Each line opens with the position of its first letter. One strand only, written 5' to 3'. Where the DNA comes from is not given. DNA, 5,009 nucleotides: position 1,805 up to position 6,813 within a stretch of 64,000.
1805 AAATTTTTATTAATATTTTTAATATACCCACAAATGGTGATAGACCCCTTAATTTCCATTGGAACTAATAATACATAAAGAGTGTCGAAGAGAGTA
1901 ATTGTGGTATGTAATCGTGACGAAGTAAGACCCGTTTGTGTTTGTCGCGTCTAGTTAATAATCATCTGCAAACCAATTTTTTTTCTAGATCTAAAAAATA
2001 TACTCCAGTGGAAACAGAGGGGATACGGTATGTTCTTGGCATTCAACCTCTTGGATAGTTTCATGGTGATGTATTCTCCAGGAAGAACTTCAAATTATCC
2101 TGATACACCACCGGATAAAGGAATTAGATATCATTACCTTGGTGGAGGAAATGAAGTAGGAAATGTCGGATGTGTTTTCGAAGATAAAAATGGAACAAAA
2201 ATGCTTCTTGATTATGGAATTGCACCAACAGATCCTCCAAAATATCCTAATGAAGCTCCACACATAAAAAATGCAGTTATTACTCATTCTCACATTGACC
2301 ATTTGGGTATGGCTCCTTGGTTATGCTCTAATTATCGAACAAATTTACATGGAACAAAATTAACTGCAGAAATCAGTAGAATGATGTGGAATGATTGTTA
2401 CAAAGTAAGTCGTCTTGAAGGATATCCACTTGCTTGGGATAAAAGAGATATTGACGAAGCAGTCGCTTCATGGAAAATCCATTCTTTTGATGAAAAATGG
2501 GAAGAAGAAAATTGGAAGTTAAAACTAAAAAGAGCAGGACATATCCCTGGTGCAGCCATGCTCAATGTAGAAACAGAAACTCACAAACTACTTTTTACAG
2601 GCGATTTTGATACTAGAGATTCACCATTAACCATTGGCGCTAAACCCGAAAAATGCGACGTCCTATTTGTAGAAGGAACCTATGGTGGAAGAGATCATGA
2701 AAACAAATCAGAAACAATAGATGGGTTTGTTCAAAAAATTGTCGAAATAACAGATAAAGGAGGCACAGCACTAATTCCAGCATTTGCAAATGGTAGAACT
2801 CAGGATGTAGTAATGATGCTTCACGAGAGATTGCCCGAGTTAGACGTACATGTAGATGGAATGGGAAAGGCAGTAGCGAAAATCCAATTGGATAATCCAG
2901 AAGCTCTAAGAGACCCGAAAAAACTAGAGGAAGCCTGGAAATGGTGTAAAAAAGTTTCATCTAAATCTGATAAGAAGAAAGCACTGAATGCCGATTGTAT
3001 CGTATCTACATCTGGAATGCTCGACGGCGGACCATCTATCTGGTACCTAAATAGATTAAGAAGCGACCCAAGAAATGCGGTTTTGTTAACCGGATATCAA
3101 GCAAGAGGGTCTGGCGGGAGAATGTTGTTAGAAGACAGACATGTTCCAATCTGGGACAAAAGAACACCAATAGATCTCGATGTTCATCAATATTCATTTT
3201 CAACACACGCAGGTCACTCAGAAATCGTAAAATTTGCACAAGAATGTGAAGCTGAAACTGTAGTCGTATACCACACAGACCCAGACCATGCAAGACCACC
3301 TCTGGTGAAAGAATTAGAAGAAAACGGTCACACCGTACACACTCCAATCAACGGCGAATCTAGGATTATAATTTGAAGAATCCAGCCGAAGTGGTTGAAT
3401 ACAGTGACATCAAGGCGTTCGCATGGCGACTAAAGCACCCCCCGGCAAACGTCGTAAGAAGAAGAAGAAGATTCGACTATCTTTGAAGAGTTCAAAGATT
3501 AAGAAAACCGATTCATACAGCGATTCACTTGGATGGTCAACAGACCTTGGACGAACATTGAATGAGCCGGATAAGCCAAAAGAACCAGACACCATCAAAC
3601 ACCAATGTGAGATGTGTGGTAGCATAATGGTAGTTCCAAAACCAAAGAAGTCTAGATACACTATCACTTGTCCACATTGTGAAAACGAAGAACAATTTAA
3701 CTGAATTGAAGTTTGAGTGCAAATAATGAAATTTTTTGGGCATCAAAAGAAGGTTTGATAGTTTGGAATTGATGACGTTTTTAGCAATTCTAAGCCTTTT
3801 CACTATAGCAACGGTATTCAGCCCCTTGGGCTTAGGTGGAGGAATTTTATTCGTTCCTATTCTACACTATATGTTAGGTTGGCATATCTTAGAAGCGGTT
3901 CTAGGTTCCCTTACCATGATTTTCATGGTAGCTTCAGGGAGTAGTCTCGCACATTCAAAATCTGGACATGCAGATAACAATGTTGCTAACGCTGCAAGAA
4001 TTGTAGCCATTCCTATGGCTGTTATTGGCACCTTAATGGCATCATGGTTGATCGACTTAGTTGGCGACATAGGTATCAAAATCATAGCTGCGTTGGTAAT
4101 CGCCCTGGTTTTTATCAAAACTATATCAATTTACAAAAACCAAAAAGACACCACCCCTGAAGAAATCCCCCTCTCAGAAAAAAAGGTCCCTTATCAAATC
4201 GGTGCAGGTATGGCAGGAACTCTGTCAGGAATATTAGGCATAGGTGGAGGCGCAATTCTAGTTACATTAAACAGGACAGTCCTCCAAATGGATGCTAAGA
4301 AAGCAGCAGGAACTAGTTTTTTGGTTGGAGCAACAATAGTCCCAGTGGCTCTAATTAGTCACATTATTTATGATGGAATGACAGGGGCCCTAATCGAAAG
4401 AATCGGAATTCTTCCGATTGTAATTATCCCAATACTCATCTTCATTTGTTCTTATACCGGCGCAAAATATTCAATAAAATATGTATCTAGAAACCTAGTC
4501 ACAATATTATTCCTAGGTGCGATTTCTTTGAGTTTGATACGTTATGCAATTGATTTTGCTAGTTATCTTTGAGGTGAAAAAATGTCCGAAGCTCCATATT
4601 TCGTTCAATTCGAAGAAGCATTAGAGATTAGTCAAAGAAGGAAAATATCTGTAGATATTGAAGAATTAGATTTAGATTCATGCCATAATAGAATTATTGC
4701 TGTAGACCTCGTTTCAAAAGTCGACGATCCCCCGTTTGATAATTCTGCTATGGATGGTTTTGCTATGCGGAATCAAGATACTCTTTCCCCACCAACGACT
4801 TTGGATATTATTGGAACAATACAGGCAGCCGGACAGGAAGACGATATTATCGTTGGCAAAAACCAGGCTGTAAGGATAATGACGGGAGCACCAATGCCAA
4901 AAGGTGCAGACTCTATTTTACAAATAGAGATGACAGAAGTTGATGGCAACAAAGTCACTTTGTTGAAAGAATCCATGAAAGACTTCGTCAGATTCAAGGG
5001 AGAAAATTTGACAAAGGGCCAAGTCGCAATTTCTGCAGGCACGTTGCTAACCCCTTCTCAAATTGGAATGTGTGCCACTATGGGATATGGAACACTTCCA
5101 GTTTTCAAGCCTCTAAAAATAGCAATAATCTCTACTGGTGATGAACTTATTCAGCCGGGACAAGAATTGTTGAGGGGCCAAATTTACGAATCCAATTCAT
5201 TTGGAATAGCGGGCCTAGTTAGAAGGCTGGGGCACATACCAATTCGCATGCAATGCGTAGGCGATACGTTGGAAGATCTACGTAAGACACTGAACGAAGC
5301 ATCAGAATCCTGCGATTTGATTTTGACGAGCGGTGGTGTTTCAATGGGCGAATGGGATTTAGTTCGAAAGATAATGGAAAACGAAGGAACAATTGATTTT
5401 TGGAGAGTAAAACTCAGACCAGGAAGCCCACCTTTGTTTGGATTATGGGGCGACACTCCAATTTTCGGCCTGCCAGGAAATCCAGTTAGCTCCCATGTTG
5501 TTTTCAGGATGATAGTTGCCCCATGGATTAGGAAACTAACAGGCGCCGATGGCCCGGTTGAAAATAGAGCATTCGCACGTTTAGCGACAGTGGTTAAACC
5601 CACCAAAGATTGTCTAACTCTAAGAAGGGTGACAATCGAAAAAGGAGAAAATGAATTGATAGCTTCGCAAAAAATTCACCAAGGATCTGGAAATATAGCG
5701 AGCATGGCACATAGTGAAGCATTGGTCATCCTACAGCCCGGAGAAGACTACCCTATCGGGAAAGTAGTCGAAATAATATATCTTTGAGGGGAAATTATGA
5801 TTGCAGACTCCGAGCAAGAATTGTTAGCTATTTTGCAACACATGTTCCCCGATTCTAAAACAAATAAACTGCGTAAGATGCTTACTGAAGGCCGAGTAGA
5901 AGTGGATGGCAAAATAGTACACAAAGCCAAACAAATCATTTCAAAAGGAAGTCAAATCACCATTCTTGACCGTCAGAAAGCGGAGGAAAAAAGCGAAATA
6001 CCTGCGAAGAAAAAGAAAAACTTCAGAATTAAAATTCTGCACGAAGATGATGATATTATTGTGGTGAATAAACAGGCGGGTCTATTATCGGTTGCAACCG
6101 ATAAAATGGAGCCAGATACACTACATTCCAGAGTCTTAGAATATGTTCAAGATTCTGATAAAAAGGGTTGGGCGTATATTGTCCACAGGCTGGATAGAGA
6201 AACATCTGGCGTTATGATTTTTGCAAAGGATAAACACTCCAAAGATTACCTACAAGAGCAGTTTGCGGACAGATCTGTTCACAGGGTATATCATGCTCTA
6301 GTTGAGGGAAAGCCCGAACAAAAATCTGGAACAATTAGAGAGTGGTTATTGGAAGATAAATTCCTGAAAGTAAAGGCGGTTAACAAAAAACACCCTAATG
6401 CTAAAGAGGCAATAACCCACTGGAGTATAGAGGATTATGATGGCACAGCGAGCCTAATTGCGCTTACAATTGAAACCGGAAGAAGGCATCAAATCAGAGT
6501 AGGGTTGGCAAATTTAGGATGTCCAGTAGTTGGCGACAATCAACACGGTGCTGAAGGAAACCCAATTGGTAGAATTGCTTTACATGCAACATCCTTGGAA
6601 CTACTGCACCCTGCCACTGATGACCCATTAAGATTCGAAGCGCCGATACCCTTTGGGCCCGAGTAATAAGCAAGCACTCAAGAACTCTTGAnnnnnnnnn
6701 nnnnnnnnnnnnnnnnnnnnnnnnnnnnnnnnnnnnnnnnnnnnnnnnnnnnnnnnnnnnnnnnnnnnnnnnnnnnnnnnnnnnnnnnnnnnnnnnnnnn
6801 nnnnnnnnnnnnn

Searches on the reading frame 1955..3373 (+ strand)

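Call 81: search_protein_families(library=pfam, proteins=[window:1955-3373:+], max_evalue=0.0001)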
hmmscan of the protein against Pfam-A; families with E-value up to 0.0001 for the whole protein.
window:1955-3373:+ (473 aa): 4 families
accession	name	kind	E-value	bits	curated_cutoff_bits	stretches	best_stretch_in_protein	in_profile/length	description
PF10996.14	Beta-Casp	-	1.9e-14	54.7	27.7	1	286-391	5-120/120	Beta-Casp domain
PF00753.33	Lactamase_B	-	4.9e-08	33.6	22.7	1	78-225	13-157/196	Metallo-beta-lactamase superfamily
PF12706.13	Lactamase_B_2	-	3.4e-07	30.5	27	1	94-246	21-169/200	Beta-lactamase superfamily domain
PF07521.17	RMMBL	-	6.4e-07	29.7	21.6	1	405-464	3-63/63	Zn-dependent metallo-hydrolase RNA specificity domain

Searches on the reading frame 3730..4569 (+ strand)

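Call 81: search_protein_families(library=pfam, proteins=[window:3730-4569:+], max_evalue=0.0001)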
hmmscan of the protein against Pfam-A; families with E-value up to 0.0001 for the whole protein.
window:3730-4569:+ (280 aa): 1 family
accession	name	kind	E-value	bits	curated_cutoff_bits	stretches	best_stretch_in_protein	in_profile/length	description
PF01925.25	TauE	-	3.7e-24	86.1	32.6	1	20-271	2-236/237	Sulfite exporter TauE/SafE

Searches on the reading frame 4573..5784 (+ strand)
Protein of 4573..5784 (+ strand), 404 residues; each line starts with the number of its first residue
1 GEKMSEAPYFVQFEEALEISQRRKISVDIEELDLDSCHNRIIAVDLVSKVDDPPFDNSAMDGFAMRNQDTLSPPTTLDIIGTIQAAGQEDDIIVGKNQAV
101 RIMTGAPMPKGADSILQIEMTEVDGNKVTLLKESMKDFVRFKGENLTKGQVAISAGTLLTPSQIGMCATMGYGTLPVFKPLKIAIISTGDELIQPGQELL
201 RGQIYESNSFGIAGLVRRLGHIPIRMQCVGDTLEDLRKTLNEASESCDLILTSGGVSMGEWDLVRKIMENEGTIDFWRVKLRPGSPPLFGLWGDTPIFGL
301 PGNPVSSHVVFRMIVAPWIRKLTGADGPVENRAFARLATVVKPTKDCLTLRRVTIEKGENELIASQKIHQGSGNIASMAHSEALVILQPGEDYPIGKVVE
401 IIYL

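Call 81: search_protein_families(library=pfam, proteins=[window:4573-5784:+], max_evalue=0.0001)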
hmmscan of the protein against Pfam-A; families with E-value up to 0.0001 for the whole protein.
window:4573-5784:+ (404 aa): 3 families
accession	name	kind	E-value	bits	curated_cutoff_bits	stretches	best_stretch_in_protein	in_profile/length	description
PF03453.22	MoeA_N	-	3.1e-38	131.4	30.8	1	12-171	2-160/160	MoeA N-terminal region (domain I and II)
PF00994.29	MoCF_biosynth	-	7.8e-29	100.7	26.6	1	184-320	1-143/144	Probable molybdopterin binding domain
PF03454.20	MoeA_C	-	2.3e-07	31.4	22.1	1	335-402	2-70/72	MoeA C-terminal region (domain IV)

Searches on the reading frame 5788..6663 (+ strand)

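Call 81: search_protein_families(library=pfam, proteins=[window:5788-6663:+], max_evalue=0.0001)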
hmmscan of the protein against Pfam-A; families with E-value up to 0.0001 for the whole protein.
window:5788-6663:+ (292 aa): 1 family
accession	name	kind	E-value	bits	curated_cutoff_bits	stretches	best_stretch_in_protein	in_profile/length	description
PF00849.27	PseudoU_synth_2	-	1.9e-35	122.8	26.8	1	89-241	1-151/152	RNA pseudouridylate synthase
